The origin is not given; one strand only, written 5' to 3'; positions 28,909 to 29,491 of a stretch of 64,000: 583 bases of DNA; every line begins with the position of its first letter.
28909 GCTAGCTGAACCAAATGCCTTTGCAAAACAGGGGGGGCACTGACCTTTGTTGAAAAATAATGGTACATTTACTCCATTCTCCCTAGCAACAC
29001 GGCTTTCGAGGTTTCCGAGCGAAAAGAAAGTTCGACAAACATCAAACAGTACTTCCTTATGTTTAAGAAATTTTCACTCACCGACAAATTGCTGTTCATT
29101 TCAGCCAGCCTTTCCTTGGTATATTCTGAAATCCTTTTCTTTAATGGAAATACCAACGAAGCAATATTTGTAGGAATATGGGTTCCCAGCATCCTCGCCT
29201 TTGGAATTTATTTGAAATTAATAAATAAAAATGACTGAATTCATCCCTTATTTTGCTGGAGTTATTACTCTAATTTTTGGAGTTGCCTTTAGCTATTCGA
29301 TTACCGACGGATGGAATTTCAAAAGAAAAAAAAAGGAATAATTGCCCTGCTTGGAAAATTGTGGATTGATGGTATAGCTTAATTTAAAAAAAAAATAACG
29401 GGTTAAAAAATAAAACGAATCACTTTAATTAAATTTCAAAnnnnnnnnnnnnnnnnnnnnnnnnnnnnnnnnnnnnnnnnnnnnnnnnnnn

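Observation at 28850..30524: AT-rich islet of four tiny membrane-protein genes wedged between lpdA and tRNA-Gln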

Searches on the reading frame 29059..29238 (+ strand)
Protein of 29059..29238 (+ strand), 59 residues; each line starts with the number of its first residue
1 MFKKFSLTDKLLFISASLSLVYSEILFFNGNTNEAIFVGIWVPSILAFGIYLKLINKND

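Call 5: search_protein_families(library=pfam, proteins=[window:29059-29238:+], max_evalue=1)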
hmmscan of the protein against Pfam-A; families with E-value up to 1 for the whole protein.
window:29059-29238:+ (59 aa): 0 families

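Call 6: search_protein_families(library=ncbifam, proteins=[window:29059-29238:+], max_evalue=1)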
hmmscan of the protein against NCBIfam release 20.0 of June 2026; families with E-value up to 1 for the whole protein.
window:29059-29238:+ (59 aa): 0 families

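Call 20: find_homologous_proteins(query=window:29059-29238:+, max_evalue=0.01)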
Query window:29059-29238:+ (59 aa): 1418 proteins with E <= 0.01 among 1419 candidates; the best 120 are listed.
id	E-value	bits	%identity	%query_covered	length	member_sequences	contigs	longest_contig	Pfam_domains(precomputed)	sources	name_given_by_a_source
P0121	5.1e-29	116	100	100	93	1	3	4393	-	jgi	jgi:hypothetical protein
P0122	3.8e-26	107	95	95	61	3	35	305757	-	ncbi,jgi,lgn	ncbi:MAG: hypothetical protein ACI9V1_002257 [Spirosomataceae bacterium]|jgi:hypothetical protein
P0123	2.9e-25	104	86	98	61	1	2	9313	-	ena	-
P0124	3.1e-25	104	84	98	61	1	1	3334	-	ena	-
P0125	6.0e-25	103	86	98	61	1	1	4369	-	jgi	jgi:hypothetical protein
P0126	9.2e-25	103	87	100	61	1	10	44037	-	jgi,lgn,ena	jgi:hypothetical protein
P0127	9.3e-25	103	84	98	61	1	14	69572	-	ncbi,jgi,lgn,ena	jgi:hypothetical protein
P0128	1.0e-24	102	86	98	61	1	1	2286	-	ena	-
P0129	1.0e-24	102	87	100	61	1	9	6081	-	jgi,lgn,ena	jgi:hypothetical protein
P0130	1.1e-24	102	84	98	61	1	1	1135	-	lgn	-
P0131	1.2e-24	102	85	100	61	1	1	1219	-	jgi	jgi:hypothetical protein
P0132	1.4e-24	102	84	100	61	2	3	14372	-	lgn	-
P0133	1.5e-24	102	87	100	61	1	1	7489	-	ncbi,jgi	jgi:hypothetical protein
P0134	1.7e-24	102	84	98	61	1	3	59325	-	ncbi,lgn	-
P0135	1.7e-24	102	83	98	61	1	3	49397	-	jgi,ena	-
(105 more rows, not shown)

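Call 32: search_dna_similar(query=window:29059-29235:+, collection=phages, mode=protein, max_evalue=0.01, max_rows=10)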
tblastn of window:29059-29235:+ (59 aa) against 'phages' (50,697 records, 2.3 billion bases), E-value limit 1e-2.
No match.

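Call 41: find_encoding_contigs(protein=P0122, flank=8000, max_places=4)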
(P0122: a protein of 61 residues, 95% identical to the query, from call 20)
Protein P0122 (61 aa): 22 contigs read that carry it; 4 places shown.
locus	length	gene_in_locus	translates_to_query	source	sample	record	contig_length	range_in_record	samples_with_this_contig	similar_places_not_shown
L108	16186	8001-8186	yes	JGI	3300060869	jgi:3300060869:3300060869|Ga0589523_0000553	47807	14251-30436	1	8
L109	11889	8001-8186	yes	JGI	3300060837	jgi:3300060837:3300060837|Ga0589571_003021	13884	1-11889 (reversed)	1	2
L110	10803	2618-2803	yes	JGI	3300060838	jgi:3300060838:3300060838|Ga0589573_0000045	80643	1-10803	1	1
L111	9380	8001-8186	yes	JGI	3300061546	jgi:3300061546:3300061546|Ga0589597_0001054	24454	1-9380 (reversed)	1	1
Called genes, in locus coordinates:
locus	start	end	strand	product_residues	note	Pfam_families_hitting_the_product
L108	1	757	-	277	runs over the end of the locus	PF10099:RskA_C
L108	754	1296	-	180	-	PF07638:Sigma70_ECF (weak), PF04542:Sigma70_r2, PF08281:Sigma70_r4_2, PF04545:Sigma70_r4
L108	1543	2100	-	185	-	PF02469:Fasciclin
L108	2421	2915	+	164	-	-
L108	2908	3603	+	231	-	-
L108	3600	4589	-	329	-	PF00092:VWA, PF04056:Ssl1 (faint), PF13519:VWA_2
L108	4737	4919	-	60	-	-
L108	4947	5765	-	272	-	PF13580:SIS_2 (weak), PF22198:GKRP_SIS_2, PF22645:GKRP_SIS_N, PF01380:SIS (weak), PF20741:GKRP-like_C (weak)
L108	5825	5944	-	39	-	-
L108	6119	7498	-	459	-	PF01546:Peptidase_M20, PF07687:M20_dimer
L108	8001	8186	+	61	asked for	-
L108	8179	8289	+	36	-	-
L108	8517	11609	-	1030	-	PF02012:BNR (faint), PF13088:BNR_2 (faint), PF15902:Sortilin-Vps10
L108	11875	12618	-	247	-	PF17131:TP_0789-like (weak)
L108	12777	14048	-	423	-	PF04116:FA_hydroxylase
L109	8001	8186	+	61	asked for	-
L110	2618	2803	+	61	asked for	-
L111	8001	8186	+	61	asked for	-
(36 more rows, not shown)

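Call 44: search_protein_families(library=padloc, proteins=[window:29059-29238:+], max_evalue=1)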
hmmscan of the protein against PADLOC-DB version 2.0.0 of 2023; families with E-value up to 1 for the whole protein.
window:29059-29238:+ (59 aa): 0 families

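Call 45: search_protein_families(library=phrogs, proteins=[window:29059-29238:+], max_evalue=1)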
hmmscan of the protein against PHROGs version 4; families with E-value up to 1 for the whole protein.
window:29059-29238:+ (59 aa): 2 families
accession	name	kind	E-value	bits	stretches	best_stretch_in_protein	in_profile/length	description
phrog_27077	-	unknown function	0.04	15.4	1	3-55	2-52/127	-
phrog_23295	-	unknown function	0.13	13.1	1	35-56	49-70/73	-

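Call 48: find_related_loci(query=A3, collection=metagenome_contigs, flank=6000)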
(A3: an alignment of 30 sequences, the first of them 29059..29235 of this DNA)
Query A3 (59 aa) in metagenome_contigs; peptide patterns used: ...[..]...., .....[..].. (x = any residue, [..] = any of these).
600 stretches matched a pattern (row limit reached: there are more); 353 encode a relative of the query (tblastn E <= 1e-3); the best 80 are kept; 80 distinct loci.
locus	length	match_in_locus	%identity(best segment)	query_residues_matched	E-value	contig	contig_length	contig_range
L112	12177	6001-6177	100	1-59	4e-34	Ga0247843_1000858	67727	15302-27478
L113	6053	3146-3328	87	1-59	3e-29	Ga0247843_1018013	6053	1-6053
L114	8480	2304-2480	81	1-59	4e-29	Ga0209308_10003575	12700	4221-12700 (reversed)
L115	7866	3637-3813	81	1-59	4e-29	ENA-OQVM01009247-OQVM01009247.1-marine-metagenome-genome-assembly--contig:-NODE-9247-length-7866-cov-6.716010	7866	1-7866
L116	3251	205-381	83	1-59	1e-28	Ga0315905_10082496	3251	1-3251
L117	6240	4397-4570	81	1-58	6e-28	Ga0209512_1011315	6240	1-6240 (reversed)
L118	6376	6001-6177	80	1-59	7e-28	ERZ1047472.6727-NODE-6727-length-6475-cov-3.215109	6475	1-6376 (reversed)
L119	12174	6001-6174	81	1-58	8e-28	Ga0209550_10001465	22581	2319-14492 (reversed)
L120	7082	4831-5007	80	1-59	8e-28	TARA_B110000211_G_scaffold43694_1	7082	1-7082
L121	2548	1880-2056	80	1-59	9e-28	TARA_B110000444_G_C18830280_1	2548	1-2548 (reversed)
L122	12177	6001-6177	80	1-59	1e-27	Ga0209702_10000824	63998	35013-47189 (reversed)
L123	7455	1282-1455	76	1-58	1e-27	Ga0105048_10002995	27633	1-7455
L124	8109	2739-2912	76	1-58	1e-27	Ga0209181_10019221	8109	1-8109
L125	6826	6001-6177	76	1-59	1e-27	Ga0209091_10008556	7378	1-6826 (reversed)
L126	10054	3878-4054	76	1-59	2e-27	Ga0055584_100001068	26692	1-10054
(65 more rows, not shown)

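Call 52: search_solved_structures(query=A3, max_evalue=10)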
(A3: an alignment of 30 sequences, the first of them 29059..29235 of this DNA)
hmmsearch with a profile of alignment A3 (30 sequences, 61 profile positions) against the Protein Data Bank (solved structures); distinct sequences matched with E-value up to 10: 1.
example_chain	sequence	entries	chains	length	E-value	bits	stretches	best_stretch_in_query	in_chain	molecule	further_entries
3aag_A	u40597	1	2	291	1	12.5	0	8-28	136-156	General glycosylation pathway protein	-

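Call 93: search_protein_representatives(alignment_id=A5)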
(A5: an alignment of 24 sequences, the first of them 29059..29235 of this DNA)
Query: 24 sequences, 61 profile positions. Proteins with E-value up to 0.001 (for the whole library): 604; up to 1e-10: 53; up to 1e-30: 3. The best 150 are listed.
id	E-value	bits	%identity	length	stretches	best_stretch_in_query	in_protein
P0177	3.3e-35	135.9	-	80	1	1-61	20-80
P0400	1.7e-34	133.6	-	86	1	1-61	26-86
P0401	4.0e-31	122.8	-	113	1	1-59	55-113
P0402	2.9e-30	120.1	-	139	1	1-61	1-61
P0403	5.0e-30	119.3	-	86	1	1-60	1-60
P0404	3.0e-29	116.8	-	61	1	1-61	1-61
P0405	5.7e-29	115.9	-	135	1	1-61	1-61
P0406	2.1e-28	114.1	-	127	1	1-59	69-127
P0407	2.8e-28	113.7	-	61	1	1-60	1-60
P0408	1.0e-27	111.9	-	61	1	1-61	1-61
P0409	4.3e-26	106.7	-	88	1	1-59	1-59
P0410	3.9e-25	103.6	-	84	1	1-61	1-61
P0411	3.5e-24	100.6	-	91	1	1-61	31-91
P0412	2.2e-23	98.1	-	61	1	1-61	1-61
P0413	3.7e-22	94.1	-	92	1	1-60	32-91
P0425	6.8e-17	77.2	-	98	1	1-58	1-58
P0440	3.0e-12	62.4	-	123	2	11-53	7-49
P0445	1.9e-11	59.8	-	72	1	4-55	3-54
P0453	1.6e-10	56.8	-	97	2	13-57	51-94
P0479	1.8e-09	53.5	-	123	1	5-56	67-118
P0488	3.3e-09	52.6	-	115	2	11-56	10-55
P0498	4.8e-09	52.1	-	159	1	1-34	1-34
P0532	2.2e-08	50.0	-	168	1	10-50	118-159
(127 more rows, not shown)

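Call 94: search_protein_families(library=pfam, proteins=[P0402, P0405, P0425, P0440, P0453, P0479, P0488, P0498, P0532, P0445], max_evalue=0.1)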
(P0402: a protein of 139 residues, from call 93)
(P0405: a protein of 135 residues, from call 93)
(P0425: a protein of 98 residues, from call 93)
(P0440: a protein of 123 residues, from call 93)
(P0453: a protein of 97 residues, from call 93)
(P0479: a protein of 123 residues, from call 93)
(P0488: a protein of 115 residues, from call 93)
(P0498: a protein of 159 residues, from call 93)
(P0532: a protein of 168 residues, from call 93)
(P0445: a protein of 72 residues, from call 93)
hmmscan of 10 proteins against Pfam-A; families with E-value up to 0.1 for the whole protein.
P0402 (139 aa): 1 family
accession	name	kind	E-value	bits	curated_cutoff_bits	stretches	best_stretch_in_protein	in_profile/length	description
PF23113.1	MARCHF6_C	-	0.0068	16.6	28.8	1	36-82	117-163/180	E3 ubiquitin-protein ligase MARCHF6-like, C-terminal domain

P0405 (135 aa): 0 families

P0425 (98 aa): 0 families

P0440 (123 aa): 0 families

P0453 (97 aa): 0 families

P0479 (123 aa): 1 family
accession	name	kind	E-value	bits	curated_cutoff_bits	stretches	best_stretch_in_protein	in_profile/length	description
PF07695.17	7TMR-DISM_7TM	-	0.019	15.4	29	1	69-115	125-175/205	7TM diverse intracellular signalling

P0488 (115 aa): 1 family
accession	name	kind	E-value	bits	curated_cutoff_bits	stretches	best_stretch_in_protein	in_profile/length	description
PF13974.11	YebO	-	0.083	13.6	27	0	72-89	4-21/80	YebO-like protein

P0498 (159 aa): 0 families

P0532 (168 aa): 1 family
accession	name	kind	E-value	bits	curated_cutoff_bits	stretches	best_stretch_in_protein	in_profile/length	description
PF23612.1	zf-C2H2_ZN142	-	0.078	13.3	27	0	30-41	9-20/27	ZN142 C2H2 zinc finger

P0445 (72 aa): 0 families

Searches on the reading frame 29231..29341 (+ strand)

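Call 5: search_protein_families(library=pfam, proteins=[window:29231-29341:+], max_evalue=1)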
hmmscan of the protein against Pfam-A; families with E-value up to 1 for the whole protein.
window:29231-29341:+ (36 aa): 2 families
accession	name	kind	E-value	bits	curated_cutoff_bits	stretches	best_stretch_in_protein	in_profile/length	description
PF04138.20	GtrA_DPMS_TM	-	0.034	14.8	26.1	1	5-35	27-57/117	GtrA/DPMS, transmembrane domain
PF01594.21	AI-2E_transport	-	0.13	11.8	34.3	1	2-29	231-258/327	AI-2E family transporter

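Call 6: search_protein_families(library=ncbifam, proteins=[window:29231-29341:+], max_evalue=1)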
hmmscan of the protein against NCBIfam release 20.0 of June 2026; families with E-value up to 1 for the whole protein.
window:29231-29341:+ (36 aa): 0 families

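Call 44: search_protein_families(library=padloc, proteins=[window:29231-29341:+], max_evalue=1)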
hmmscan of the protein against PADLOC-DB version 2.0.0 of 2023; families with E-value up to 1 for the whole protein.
window:29231-29341:+ (36 aa): 0 families

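Call 45: search_protein_families(library=phrogs, proteins=[window:29231-29341:+], max_evalue=1)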
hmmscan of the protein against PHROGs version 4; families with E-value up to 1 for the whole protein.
window:29231-29341:+ (36 aa): 2 families
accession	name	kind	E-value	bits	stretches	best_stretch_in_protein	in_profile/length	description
phrog_36365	-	unknown function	0.066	14.4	1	11-27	28-44/63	-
phrog_2892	-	unknown function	0.2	12.7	1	3-26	49-72/121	-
